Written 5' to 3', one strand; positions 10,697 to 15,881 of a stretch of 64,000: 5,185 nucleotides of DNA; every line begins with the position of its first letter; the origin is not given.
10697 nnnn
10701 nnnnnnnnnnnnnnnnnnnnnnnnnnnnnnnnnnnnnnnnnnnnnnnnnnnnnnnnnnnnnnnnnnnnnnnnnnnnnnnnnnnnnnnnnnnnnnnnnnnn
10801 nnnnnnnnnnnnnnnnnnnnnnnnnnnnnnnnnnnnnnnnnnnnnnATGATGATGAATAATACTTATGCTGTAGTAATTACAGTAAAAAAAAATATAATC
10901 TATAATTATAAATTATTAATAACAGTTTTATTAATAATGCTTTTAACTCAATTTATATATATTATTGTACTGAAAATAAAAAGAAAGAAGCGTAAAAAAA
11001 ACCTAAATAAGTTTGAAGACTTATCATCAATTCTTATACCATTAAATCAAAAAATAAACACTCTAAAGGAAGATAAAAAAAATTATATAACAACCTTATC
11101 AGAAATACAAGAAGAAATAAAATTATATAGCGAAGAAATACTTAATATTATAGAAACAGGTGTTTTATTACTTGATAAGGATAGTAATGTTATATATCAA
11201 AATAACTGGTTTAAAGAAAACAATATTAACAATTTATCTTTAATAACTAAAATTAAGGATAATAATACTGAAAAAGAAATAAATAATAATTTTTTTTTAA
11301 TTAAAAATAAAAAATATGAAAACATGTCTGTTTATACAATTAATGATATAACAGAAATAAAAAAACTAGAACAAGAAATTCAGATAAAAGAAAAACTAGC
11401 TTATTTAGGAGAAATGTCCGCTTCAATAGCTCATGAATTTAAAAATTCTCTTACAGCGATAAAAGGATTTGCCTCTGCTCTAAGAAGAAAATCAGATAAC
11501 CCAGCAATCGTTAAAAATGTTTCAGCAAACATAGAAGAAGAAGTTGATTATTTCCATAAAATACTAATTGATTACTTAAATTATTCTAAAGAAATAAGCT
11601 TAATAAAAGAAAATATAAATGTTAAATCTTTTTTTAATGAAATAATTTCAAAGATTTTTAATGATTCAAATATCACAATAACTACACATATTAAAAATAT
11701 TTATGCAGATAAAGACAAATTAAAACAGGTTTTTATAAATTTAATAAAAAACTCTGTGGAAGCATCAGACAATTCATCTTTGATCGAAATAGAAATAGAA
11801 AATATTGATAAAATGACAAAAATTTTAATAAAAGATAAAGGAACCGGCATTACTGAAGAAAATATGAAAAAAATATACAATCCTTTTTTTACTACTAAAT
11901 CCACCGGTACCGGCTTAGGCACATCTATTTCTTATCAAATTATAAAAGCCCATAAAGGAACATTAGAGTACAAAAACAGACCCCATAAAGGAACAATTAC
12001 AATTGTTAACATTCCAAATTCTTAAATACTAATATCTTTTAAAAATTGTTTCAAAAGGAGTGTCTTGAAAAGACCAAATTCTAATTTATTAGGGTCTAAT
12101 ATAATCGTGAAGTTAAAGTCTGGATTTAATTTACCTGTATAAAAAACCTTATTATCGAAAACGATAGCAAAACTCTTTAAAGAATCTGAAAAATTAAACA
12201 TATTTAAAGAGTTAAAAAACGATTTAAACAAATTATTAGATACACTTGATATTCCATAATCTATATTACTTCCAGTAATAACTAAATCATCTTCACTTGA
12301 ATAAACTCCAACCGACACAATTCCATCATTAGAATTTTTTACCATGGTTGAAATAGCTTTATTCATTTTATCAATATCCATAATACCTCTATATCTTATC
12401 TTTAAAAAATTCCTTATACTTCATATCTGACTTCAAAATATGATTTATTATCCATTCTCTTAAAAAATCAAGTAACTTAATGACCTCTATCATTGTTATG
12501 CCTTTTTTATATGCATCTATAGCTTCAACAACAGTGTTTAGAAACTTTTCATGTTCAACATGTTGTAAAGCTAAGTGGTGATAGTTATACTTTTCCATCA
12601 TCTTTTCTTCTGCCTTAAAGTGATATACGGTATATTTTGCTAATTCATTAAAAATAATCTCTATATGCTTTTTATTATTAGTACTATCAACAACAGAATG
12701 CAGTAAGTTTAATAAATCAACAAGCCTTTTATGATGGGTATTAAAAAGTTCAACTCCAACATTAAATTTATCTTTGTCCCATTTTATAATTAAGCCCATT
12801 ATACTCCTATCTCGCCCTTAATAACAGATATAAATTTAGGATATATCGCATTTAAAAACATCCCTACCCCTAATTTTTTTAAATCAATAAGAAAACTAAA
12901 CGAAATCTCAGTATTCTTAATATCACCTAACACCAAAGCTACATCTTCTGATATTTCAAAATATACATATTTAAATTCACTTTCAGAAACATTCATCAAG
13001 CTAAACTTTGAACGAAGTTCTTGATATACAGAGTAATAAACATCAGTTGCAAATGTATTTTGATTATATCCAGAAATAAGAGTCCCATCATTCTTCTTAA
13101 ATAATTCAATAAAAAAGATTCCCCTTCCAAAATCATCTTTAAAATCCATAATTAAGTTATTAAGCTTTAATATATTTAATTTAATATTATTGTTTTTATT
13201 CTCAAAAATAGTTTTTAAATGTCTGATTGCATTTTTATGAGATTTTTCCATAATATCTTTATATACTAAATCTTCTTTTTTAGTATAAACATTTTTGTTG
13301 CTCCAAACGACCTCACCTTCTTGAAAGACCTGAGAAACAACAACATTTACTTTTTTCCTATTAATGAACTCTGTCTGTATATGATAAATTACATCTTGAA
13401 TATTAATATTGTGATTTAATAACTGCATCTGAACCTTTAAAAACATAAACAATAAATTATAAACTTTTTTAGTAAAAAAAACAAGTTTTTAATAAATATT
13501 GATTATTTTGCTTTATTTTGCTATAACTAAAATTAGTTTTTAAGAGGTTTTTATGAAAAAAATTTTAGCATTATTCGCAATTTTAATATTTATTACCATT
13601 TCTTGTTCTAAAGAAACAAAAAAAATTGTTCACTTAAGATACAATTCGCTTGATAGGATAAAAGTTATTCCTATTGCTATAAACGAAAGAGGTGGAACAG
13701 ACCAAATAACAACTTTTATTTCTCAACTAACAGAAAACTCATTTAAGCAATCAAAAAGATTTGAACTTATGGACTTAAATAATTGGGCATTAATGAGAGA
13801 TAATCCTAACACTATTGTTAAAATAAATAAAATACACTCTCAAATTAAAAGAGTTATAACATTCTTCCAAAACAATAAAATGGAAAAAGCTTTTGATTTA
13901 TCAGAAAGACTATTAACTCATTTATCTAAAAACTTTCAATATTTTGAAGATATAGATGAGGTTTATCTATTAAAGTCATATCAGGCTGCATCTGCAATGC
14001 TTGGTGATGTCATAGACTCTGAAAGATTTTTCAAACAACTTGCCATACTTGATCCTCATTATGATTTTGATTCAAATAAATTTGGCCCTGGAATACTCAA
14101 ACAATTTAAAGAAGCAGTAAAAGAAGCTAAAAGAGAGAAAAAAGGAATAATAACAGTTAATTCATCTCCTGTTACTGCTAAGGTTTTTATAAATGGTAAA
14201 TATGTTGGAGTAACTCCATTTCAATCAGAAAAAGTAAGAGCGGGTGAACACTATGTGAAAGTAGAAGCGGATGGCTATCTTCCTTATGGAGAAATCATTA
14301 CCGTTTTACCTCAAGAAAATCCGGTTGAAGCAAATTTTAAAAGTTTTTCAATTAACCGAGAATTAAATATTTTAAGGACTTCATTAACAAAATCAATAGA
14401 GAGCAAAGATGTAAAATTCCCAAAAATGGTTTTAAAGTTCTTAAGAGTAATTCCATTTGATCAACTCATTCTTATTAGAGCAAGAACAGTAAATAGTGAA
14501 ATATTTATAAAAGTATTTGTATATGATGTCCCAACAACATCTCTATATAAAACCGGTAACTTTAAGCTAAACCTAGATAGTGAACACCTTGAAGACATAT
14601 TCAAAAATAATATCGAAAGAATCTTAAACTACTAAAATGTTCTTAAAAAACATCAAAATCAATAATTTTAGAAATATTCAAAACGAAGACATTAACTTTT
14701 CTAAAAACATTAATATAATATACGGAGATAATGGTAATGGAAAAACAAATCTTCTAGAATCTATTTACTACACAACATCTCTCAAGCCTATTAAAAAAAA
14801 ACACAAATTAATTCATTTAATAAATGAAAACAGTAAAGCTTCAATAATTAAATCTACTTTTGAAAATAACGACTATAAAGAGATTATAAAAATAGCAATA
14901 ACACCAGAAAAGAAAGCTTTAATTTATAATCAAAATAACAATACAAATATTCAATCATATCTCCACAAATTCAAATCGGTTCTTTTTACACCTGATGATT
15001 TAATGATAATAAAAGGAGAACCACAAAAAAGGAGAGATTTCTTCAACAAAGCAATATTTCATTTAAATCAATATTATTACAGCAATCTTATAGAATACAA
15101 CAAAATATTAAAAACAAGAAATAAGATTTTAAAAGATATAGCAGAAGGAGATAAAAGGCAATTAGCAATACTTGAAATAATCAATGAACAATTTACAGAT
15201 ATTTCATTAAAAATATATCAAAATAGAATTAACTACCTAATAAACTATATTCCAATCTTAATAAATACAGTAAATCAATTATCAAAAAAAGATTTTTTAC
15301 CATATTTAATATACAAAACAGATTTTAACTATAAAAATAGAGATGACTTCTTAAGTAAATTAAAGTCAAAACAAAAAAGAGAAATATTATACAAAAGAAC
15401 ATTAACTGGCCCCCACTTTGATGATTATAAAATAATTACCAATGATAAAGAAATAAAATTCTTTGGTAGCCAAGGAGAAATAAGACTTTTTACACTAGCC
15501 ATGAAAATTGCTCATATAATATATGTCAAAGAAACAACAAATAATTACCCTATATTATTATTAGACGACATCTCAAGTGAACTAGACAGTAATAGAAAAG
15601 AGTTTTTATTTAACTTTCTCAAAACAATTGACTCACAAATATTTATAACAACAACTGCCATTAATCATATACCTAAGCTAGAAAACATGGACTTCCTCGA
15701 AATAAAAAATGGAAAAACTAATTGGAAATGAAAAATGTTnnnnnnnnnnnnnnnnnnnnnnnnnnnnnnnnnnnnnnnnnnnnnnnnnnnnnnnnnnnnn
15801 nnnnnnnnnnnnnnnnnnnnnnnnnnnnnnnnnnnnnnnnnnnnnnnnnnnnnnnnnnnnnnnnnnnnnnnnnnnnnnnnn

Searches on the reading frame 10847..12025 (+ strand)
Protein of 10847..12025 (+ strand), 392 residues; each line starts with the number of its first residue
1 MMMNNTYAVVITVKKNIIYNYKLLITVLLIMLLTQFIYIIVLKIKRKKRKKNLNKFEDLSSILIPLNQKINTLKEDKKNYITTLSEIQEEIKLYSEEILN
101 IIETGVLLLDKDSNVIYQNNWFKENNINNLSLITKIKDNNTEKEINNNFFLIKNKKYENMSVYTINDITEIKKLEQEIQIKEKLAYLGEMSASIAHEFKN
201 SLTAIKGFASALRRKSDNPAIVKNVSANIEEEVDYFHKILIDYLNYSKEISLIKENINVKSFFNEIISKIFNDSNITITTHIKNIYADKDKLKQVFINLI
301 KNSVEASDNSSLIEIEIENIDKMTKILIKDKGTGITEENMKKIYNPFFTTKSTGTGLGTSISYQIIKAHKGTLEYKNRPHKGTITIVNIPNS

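Call 21: search_protein_families(library=pfam, proteins=[window:10847-12025:+], max_evalue=0.00001)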
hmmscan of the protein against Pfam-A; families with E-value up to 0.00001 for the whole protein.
window:10847-12025:+ (392 aa): 3 families
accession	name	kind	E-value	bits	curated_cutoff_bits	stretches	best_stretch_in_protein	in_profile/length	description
PF02518.31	HATPase_c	-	1.9e-21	77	26.4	1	288-390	2-108/111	Histidine kinase-, DNA gyrase B-, and HSP90-like ATPase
PF00512.31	HisKA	-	6.3e-10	39.4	26.9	1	187-248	2-62/66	His Kinase A (phospho-acceptor) domain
PF13589.12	HATPase_c_3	-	9e-06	26.2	25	1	293-345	4-55/137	Histidine kinase-, DNA gyrase B-, and HSP90-like ATPase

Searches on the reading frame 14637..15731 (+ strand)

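Call 21: search_protein_families(library=pfam, proteins=[window:14637-15731:+], max_evalue=0.00001)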
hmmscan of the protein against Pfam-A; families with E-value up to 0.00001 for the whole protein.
window:14637-15731:+ (364 aa): 4 families
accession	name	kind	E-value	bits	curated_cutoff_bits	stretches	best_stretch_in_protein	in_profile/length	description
PF02463.25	SMC_N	-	9e-23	81.3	40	1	2-351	1-208/220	RecF/RecN/SMC N terminal domain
PF13476.12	AAA_23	-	7.2e-10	40.3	27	1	6-199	2-187/201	AAA domain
PF13304.12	AAA_21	-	2.5e-08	34.8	27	1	25-339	1-297/304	AAA domain, putative AbiEii toxin, Type IV TA system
PF13175.12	AAA_15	-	4.2e-06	27.1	32.1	1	1-331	1-275/374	AAA ATPase domain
